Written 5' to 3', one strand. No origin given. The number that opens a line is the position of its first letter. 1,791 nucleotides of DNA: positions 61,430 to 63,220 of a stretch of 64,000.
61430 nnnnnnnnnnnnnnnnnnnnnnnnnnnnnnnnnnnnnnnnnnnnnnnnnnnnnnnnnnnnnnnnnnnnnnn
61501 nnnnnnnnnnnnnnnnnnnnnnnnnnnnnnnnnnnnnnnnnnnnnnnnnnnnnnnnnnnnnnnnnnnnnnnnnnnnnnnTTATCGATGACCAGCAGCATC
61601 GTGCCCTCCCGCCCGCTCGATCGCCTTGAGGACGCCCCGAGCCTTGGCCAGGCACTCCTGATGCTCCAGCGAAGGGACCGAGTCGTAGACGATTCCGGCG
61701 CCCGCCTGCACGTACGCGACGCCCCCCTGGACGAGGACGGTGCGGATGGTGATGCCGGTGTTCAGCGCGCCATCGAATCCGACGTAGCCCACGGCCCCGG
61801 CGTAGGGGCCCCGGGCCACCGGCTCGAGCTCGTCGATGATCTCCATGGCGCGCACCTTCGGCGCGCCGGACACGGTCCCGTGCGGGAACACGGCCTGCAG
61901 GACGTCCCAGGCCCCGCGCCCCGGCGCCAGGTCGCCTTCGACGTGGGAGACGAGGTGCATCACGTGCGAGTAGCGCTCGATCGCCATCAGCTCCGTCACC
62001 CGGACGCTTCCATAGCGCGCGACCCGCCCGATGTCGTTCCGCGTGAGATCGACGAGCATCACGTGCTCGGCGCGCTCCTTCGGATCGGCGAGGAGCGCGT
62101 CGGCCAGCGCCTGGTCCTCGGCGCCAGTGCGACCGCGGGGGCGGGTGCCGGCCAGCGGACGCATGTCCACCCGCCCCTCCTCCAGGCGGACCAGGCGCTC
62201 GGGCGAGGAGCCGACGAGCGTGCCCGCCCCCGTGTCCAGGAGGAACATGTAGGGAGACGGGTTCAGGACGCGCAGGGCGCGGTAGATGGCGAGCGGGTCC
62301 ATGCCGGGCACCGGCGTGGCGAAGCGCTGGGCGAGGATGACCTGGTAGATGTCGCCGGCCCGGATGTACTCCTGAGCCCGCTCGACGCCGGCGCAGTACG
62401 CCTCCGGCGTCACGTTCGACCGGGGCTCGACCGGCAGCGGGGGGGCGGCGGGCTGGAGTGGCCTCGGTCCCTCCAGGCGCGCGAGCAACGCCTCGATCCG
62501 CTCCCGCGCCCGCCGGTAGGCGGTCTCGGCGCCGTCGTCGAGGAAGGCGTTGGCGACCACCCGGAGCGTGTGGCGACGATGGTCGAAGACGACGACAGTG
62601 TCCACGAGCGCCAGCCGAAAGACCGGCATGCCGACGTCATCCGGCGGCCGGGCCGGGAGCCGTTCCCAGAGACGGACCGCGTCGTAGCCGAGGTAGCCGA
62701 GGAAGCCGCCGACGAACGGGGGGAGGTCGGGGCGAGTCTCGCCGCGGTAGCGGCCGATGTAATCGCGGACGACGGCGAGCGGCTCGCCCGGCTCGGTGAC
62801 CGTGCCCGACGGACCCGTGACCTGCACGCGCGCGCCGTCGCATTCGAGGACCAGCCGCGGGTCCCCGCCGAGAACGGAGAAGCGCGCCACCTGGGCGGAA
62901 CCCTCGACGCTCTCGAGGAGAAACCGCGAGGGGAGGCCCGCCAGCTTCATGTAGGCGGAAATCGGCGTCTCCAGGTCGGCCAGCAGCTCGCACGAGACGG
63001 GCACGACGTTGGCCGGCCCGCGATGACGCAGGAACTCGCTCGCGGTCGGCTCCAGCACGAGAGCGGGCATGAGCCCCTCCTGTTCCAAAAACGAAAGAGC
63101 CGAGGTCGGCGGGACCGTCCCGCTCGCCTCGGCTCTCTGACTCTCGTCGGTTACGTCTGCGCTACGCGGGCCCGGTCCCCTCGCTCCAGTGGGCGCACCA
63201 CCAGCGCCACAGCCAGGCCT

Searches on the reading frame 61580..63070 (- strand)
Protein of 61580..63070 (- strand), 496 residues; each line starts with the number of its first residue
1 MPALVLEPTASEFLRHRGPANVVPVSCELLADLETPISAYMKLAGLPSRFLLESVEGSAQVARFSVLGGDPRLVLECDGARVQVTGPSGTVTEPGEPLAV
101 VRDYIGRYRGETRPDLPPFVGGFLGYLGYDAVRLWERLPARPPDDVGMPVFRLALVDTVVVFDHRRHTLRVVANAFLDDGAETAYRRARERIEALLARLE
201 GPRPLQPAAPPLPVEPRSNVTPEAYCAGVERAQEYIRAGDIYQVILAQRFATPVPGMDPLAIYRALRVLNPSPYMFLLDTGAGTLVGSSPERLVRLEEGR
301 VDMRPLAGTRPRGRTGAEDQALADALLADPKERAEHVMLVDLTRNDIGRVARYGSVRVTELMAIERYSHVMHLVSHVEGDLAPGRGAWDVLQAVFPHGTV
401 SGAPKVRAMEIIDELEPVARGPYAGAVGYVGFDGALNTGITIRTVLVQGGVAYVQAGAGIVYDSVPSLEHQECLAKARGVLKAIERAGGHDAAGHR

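Call 6: search_protein_families(library=pfam, proteins=[window:61580-63070:-])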
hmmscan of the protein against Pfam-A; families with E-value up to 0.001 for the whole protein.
window:61580-63070:- (496 aa): 2 families
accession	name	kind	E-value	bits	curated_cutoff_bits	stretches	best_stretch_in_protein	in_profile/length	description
PF00425.24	Chorismate_bind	-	7.4e-94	314.5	27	1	223-476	3-257/257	chorismate binding enzyme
PF04715.19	Anth_synt_I_N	-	8.2e-38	130.3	23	1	32-170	1-139/140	Anthranilate synthase component I, N terminal region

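Call 8: find_related_loci(query=window:61580-63070:-, collection=genome_contigs, flank=6000)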
Query window:61580-63070:- (496 aa) in genome_contigs; peptide patterns used: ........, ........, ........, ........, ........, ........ (x = any residue, [..] = any of these).
600 stretches matched a pattern (row limit reached: there are more); 597 encode a relative of the query (tblastn E <= 1e-3); the best 80 are kept; 80 distinct loci.
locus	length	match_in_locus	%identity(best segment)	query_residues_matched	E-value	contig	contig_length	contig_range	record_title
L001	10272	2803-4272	49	4-489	1e-151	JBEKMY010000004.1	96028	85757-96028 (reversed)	MAG: Smithella sp. isolate SPRUCE 404 SPRUCE_404_4, whole genome shotgun sequence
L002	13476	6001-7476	52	2-487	4e-149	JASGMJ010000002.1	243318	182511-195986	MAG: Candidatus Sumerlaeota bacterium isolate DJKA124_ANT21_bin.23 scaffold_1, whole genome shotgun sequence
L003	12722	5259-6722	52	8-487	2e-146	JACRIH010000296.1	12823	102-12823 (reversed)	MAG: Planctomycetales bacterium isolate NC_groundwater_1798_Pr3_B-0.1um_60_10 SR-2_scaffold_141_2067855, whole genome sh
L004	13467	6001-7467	53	3-487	9e-146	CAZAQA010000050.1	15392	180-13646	MAG TPA_asm: uncultured Anaerolineae bacterium isolate binchicken_co64_79 genome assembly, contig: NODE_2801_length_1539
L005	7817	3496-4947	51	8-487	4e-144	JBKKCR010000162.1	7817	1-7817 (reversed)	MAG: Actinomycetota bacterium isolate swi_bin.57 k127_2831623, whole genome shotgun sequence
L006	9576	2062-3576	52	8-495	2e-143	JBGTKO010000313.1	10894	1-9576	MAG: Pirellulales bacterium isolate JTS-RE314 k141_7584035, whole genome shotgun sequence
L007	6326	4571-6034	48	3-487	2e-143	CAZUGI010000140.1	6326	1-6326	MAG TPA_asm: uncultured Geobacter sp. isolate SRP302447_co1_259 genome assembly, contig: NODE_33928_length_6326_cov_8.28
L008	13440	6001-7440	51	8-487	7e-143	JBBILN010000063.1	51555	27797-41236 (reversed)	MAG: bacterium isolate BQF270218_bin_21 NODE_313_length_51555_cov_23.138718, whole genome shotgun sequence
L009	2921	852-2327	50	1-488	3e-150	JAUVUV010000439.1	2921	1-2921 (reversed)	MAG: Candidatus Glassbacteria bacterium isolate CSMAG_1147 CSMAG_1147_k127_6889301_length_2921_cov_24.0000, whole genome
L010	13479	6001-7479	50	7-487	2e-142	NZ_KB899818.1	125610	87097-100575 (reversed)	Cohnella laeviribosi DSM 21336 F560DRAFT_scaffold00011.11, whole genome shotgun sequence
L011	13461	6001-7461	52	3-487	1e-142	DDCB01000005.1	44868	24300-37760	MAG TPA_asm: Chthonomonas sp. UBA2017 UBA2017_contig_390, whole genome shotgun sequence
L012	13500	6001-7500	50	8-489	2e-142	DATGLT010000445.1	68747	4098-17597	MAG TPA_asm: Verrucomicrobiia bacterium isolate SMAG_U9893 k141_316787, whole genome shotgun sequence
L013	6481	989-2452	48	7-489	6e-142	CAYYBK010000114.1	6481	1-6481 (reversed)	MAG TPA_asm: uncultured Syntrophales bacterium isolate binchicken_co117_448 genome assembly, contig: NODE_20354_length_6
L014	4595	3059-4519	52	7-485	3e-144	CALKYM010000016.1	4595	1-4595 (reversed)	MAG TPA_asm: uncultured Planctomycetales bacterium isolate SRR7515933_bin.62_CONCOCT_v1.1_MAG genome assembly, contig: E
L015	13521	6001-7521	49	8-489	1e-141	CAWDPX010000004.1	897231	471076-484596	MAG: uncultured Verrucomicrobiae bacterium isolate MFD01689.bin.2.14 genome assembly, contig: contig_15800, whole genome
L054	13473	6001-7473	46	8-484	8e-137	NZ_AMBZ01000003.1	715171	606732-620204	Paenibacillus alvei DSM 29 PAV_3c, whole genome shotgun sequence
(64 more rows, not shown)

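Call 9: find_homologous_proteins(query=window:61580-63070:-, max_evalue=1e-100)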
Query window:61580-63070:- (496 aa): 7880 proteins with E <= 1e-100 among 8000 candidates; the best 120 are listed.
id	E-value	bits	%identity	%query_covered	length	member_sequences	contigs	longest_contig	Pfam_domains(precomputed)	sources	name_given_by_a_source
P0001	0.0e+0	1100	100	100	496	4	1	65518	PF04715.20,PF00425.25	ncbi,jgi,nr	ncbi:MAG TPA: anthranilate synthase component I [Methylomirabilota bacterium]|jgi:anthranilate synth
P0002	7.5e-278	940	86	100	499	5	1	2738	PF04715.20,PF00425.25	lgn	-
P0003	1.4e-273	926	85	100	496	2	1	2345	PF04715.20,PF00425.25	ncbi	-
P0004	4.0e-266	902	82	100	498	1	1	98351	PF04715.20,PF00425.25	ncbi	-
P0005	4.6e-266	902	83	100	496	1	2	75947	PF04715.20,PF00425.25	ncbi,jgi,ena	-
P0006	7.1e-264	894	83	99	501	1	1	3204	PF04715.20,PF00425.25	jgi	-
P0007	2.0e-262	890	82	100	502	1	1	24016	PF04715.20,PF00425.25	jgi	jgi:anthranilate synthase component 1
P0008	4.3e-262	889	81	100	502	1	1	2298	PF04715.20,PF00425.25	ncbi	-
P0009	1.5e-261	887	81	100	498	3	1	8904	PF04715.20,PF00425.25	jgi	jgi:anthranilate synthase component 1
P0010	1.1e-256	871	88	91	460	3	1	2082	PF04715.20,PF00425.25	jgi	jgi:anthranilate synthase component 1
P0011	1.1e-254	864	79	100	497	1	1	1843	PF04715.20,PF00425.25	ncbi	-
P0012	1.2e-254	864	80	99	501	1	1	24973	PF04715.20,PF00425.25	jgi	jgi:anthranilate synthase component 1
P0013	5.8e-254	862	79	100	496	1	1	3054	PF04715.20,PF00425.25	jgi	-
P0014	2.4e-253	860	80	100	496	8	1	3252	PF04715.20,PF00425.25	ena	-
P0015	8.0e-253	858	78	100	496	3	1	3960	PF04715.20,PF00425.25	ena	-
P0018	2.5e-251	853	78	99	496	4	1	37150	PF04715.20,PF00425.25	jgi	jgi:anthranilate synthase component I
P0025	3.1e-246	836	76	100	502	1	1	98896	PF04715.20,PF00425.25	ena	-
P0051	5.0e-229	779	74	98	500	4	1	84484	PF04715.20,PF00425.25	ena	-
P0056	7.2e-199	680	69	95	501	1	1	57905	PF04715.20,PF00425.25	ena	-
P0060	1.2e-190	653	63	98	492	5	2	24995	PF04715.20,PF00425.25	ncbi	-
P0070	2.0e-183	629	61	98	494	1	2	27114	PF04715.20,PF00425.25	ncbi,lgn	-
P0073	7.9e-182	624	64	94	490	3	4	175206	PF04715.20,PF00425.25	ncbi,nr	ncbi:MAG: anthranilate synthase component I [Armatimonadota bacterium]|nr:anthranilate synthase comp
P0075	1.4e-180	620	61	98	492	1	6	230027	PF04715.20,PF00425.25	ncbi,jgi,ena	-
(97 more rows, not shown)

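Call 10: find_encoding_contigs(protein=P0004, flank=4000, max_places=2)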
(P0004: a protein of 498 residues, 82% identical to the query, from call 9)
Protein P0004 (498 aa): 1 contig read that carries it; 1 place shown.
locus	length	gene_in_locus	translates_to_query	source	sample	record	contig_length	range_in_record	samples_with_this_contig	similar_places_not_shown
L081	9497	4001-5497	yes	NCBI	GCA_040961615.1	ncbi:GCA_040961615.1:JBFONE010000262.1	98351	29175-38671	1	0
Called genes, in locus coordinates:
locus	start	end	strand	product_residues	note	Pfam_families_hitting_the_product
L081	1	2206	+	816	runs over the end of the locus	PF01266:DAO, PF16350:FAO_M, PF01571:GCV_T, PF08669:GCV_T_C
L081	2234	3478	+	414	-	PF00070:Pyr_redox (faint), PF00890:FAD_binding_2 (faint), PF01266:DAO, PF07992:Pyr_redox_2 (faint), PF12831:FAD_oxidored (faint)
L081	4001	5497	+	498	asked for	PF04715:, PF00425:Chorismate_bind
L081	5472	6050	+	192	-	PF00117:GATase, PF07722:Peptidase_C26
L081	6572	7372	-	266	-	PF03437:BtpA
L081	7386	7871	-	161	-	PF13302:Acetyltransf_3, PF13527:Acetyltransf_9 (weak), PF00583:Acetyltransf_1, PF13673:Acetyltransf_10, PF13508:Acetyltransf_7, PF08445:FR47 (weak)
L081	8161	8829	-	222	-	PF03070:TENA_THI-4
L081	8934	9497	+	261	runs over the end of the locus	PF00378:ECH_1, PF16113:ECH_2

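Call 11: find_encoding_contigs(protein=P0005, flank=4000, max_places=2)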
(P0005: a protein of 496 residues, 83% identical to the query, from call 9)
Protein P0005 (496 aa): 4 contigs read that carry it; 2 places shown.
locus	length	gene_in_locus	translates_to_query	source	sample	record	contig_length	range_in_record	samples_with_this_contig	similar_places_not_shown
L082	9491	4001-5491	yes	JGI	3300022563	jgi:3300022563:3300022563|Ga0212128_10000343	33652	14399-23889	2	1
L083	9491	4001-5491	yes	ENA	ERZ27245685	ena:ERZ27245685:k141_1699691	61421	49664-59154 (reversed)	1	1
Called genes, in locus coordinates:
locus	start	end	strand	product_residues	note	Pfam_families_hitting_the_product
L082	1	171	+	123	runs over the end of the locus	PF01850:PIN (weak)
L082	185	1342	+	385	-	PF02746:MR_MLE_N, PF13378:MR_MLE_C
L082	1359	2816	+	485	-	PF00171:Aldedh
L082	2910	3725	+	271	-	PF00106:adh_short, PF08659:KR, PF13561:adh_short_C2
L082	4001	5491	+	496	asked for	PF04715:, PF00425:Chorismate_bind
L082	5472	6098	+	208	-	PF00117:GATase, PF07722:Peptidase_C26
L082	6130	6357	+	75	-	-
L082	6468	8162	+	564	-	PF03460:NIR_SIR_ferr, PF01077:NIR_SIR, PF03460:NIR_SIR_ferr, PF01077:NIR_SIR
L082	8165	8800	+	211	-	PF13241:NAD_binding_7, PF14824:Sirohm_synth_M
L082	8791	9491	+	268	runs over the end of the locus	PF00590:TP_methylase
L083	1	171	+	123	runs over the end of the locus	PF01850:PIN (weak)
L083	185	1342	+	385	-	PF02746:MR_MLE_N, PF13378:MR_MLE_C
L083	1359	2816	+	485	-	PF00171:Aldedh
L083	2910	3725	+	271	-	PF00106:adh_short, PF08659:KR, PF13561:adh_short_C2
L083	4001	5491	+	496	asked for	PF04715:, PF00425:Chorismate_bind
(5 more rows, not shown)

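Call 12: find_encoding_contigs(protein=P0025, flank=4000, max_places=2)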
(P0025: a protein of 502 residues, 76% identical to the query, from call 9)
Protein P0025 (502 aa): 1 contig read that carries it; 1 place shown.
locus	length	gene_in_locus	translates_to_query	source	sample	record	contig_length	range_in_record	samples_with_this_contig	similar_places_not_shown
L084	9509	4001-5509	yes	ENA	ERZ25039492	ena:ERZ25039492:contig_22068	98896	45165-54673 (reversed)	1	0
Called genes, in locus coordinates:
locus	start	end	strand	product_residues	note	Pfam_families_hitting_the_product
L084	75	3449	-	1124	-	PF01590:GAF, PF13185:GAF_2, PF01590:GAF, PF13185:GAF_2, PF01590:GAF, PF13185:GAF_2, PF01590:GAF, PF13185:GAF_2, +4 more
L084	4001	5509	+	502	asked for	PF04715:, PF00425:Chorismate_bind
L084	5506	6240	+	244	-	PF00117:GATase, PF07722:Peptidase_C26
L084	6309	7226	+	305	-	PF19300:BPD_transp_1_N, PF00528:BPD_transp_1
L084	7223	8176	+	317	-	PF12911:OppC_N, PF00528:BPD_transp_1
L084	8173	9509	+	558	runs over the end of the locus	PF07969:Amidohydro_3, PF01979:Amidohydro_1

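Call 17: find_encoding_contigs(protein=P0007, flank=4000, max_places=2)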
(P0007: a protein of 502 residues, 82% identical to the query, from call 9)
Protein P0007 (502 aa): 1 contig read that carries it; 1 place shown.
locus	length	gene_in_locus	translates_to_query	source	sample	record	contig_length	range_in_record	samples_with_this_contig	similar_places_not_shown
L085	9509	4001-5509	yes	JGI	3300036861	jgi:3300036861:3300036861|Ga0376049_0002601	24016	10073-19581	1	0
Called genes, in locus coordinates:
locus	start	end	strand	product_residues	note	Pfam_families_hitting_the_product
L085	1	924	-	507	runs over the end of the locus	PF00924:MS_channel_2nd, PF21082:MS_channel_3rd, PF00027:cNMP_binding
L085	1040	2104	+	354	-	PF01636:APH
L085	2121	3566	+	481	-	PF00171:Aldedh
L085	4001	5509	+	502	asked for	PF04715:, PF00425:Chorismate_bind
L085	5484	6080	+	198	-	PF00117:GATase, PF07722:Peptidase_C26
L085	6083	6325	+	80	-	-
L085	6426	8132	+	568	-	PF03460:NIR_SIR_ferr, PF01077:NIR_SIR, PF03460:NIR_SIR_ferr, PF01077:NIR_SIR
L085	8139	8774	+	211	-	PF13241:NAD_binding_7, PF14824:Sirohm_synth_M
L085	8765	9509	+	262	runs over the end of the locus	PF00590:TP_methylase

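Call 18: find_encoding_contigs(protein=P0018, flank=4000, max_places=2)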
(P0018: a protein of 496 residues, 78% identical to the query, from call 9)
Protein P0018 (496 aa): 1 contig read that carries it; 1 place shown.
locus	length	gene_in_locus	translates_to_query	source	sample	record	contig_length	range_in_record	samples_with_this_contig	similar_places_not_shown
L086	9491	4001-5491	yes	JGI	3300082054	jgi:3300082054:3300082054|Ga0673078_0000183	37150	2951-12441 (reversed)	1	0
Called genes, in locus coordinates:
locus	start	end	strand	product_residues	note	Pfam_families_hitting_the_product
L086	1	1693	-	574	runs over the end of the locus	PF00999:Na_H_Exchanger, PF02254:TrkA_N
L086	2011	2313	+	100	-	-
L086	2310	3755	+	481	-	PF00171:Aldedh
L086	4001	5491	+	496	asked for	PF04715:, PF00425:Chorismate_bind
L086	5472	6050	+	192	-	PF00117:GATase, PF07722:Peptidase_C26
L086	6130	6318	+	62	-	PF27618:Zn_ribbon_GTF2H2 (faint)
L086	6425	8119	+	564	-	PF03460:NIR_SIR_ferr, PF01077:NIR_SIR, PF03460:NIR_SIR_ferr, PF01077:NIR_SIR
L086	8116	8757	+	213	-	PF13241:NAD_binding_7, PF14824:Sirohm_synth_M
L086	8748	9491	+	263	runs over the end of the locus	PF00590:TP_methylase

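Call 19: find_encoding_contigs(protein=P0051, flank=4000, max_places=2)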
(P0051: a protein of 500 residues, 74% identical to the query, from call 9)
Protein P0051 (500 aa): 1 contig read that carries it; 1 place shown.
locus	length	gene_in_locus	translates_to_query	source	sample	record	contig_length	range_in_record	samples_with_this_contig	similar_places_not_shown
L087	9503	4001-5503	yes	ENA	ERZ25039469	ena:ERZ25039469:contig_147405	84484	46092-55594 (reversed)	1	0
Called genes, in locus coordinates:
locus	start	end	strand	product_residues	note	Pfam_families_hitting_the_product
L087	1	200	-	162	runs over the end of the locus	PF04608:PgpA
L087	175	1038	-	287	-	PF04055:Radical_SAM, PF18693:TRAM_2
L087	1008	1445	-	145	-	PF00919:UPF0004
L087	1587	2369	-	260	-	PF01209:Ubie_methyltran (weak), PF08241:Methyltransf_11, PF08242:Methyltransf_12 (weak), PF13489:Methyltransf_23, PF13649:Methyltransf_25, PF13847:Methyltransf_31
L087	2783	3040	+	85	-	-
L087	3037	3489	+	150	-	-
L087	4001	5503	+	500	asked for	PF04715:, PF00425:Chorismate_bind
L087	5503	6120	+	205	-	PF00117:GATase, PF07722:Peptidase_C26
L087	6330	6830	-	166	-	PF04461:YajQ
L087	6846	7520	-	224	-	PF03548:LolA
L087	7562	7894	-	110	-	-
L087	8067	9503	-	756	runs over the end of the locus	PF13491:FtsK_4TM, PF17854:FtsK_alpha, PF01580:FtsK_SpoIIIE, PF09397:FtsK_gamma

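Call 20: find_encoding_contigs(protein=P0056, flank=4000, max_places=2)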
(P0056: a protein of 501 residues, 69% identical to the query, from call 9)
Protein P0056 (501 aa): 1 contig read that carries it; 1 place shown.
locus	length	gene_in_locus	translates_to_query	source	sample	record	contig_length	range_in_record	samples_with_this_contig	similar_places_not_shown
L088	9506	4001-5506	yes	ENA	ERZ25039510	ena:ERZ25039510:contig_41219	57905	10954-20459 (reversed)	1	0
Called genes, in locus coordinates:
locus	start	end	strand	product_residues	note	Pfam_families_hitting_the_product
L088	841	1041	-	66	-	PF04608:PgpA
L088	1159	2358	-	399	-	PF04055:Radical_SAM, PF18693:TRAM_2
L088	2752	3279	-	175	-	PF08241:Methyltransf_11, PF13489:Methyltransf_23 (weak), PF13649:Methyltransf_25, PF13847:Methyltransf_31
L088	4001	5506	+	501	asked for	PF04715:, PF00425:Chorismate_bind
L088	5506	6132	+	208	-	PF00117:GATase, PF07722:Peptidase_C26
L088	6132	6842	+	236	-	PF00579:tRNA-synt_1b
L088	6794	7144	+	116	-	-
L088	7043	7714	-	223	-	PF04461:YajQ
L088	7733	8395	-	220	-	PF03548:LolA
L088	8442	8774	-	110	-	-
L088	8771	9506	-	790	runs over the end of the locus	PF13491:FtsK_4TM, PF17854:FtsK_alpha, PF01580:FtsK_SpoIIIE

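Call 43: search_protein_families(library=pfam, proteins=[L054:7581-8753:+, L054:8743-9552:+, L054:9602-10315:+, L054:10261-11532:+, L054:11448-12356:+, L088:6132-6842:+, L082:6130-6357:+, L085:6083-6325:+, L086:6130-6318:+], max_evalue=0.01)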
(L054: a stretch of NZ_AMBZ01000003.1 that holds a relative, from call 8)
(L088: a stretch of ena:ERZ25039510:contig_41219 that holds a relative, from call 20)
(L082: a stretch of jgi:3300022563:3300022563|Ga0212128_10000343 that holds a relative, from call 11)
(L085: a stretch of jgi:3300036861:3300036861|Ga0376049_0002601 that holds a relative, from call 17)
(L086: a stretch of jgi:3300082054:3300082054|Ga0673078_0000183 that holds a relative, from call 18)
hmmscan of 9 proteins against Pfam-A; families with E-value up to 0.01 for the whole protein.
L054:7581-8753:+ (391 aa): 2 families
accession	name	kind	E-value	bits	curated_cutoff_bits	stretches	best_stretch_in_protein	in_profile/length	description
PF00591.27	Glycos_transf_3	-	1.2e-92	310.6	27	1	124-373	3-252/253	Glycosyl transferase family, a/b domain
PF02885.22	Glycos_trans_3N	-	9.5e-24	83.4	26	1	53-115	1-63/63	Glycosyl transferase family, helical bundle domain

L054:8743-9552:+ (270 aa): 1 family
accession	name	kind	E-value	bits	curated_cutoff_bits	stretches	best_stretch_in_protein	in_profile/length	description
PF00218.27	IGPS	-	3.8e-88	295.4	27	1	4-259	1-254/254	Indole-3-glycerol phosphate synthase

L054:9602-10315:+ (238 aa): 1 family
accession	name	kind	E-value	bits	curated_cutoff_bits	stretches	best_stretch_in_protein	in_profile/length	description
PF00697.28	PRAI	-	1.8e-35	122.9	22.7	1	19-233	1-192/193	N-(5'phosphoribosyl)anthranilate (PRA) isomerase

L054:10261-11532:+ (424 aa): 1 family
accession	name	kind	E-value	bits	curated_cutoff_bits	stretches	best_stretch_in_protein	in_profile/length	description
PF00291.31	PALP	-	5.7e-40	137.9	35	1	81-406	4-295/295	Pyridoxal-phosphate dependent enzyme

L054:11448-12356:+ (303 aa): 2 families
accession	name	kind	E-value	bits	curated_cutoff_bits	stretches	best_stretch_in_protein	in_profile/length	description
PF00290.26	Trp_syntA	-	6.6e-89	297.7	27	1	43-279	1-238/259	Tryptophan synthase alpha chain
PF00977.27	His_biosynth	-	0.0099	15.8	23.6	0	231-275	65-110/228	Histidine biosynthesis protein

L088:6132-6842:+ (236 aa): 1 family
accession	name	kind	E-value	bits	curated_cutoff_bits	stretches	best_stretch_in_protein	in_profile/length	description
PF00579.31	tRNA-synt_1b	-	8.9e-53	179.9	21.1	1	13-199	3-191/292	tRNA synthetases class I (W and Y)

L082:6130-6357:+ (75 aa): 3 families
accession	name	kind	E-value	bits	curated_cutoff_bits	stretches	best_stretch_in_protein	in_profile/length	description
PF21349.2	RUBY_RBDX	-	0.00069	19.5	26.5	0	54-65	13-24/30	Rubrerythrin, rubredoxin-like domain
PF23454.1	Zn_ribbon_Brz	-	0.0029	18.6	27.9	0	24-50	7-32/58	Transcriptional regulator Brz zinc beta ribbon domain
PF24441.1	DUF7560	-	0.0085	16.2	27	0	24-37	7-20/44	Family of unknown function (DUF7560)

L085:6083-6325:+ (80 aa): 1 family
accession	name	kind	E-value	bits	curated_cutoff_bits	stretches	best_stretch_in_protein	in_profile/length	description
PF13717.11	Zn_ribbon_4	-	0.0035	17.7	30.3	0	27-37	25-35/36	zinc-ribbon domain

L086:6130-6318:+ (62 aa): 9 families
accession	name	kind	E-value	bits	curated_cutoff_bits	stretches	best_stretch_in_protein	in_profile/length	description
PF24029.1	DUF7340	-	9.5e-05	22.6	27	1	5-52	2-46/62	Domain of unknown function (DUF7340)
PF21349.2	RUBY_RBDX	-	0.00049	19.9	26.5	0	7-16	14-23/30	Rubrerythrin, rubredoxin-like domain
PF23548.1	Zn_ribbon_FGT1_2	-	0.00096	19.1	27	0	41-52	17-28/35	FORGETTER1 second zinc ribbon domain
PF21344.3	Zn_ribbon_LysW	-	0.0012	18.9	27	0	11-24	2-15/46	Alpha-aminoadipate carrier protein LysW-like, globular domain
PF03119.21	DNA_ligase_ZBD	-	0.0052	17.1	25.8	0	11-25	1-15/27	NAD-dependent DNA ligase C4 zinc finger domain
PF23470.1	Zn_ribbon_PF0610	-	0.0054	16.9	26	0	46-57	20-32/39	PF0610 rubredoxin-like zinc beta-ribbon domain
PF22795.1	DUF4796_N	-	0.0076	16.5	27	0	7-18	17-28/29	DUF4796 N-terminal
PF18912.6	DZR_2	-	0.0083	16.4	27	0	8-22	6-18/56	Double zinc ribbon domain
PF13717.11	Zn_ribbon_4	-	0.0095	16.3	30.3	0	11-23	4-16/36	zinc-ribbon domain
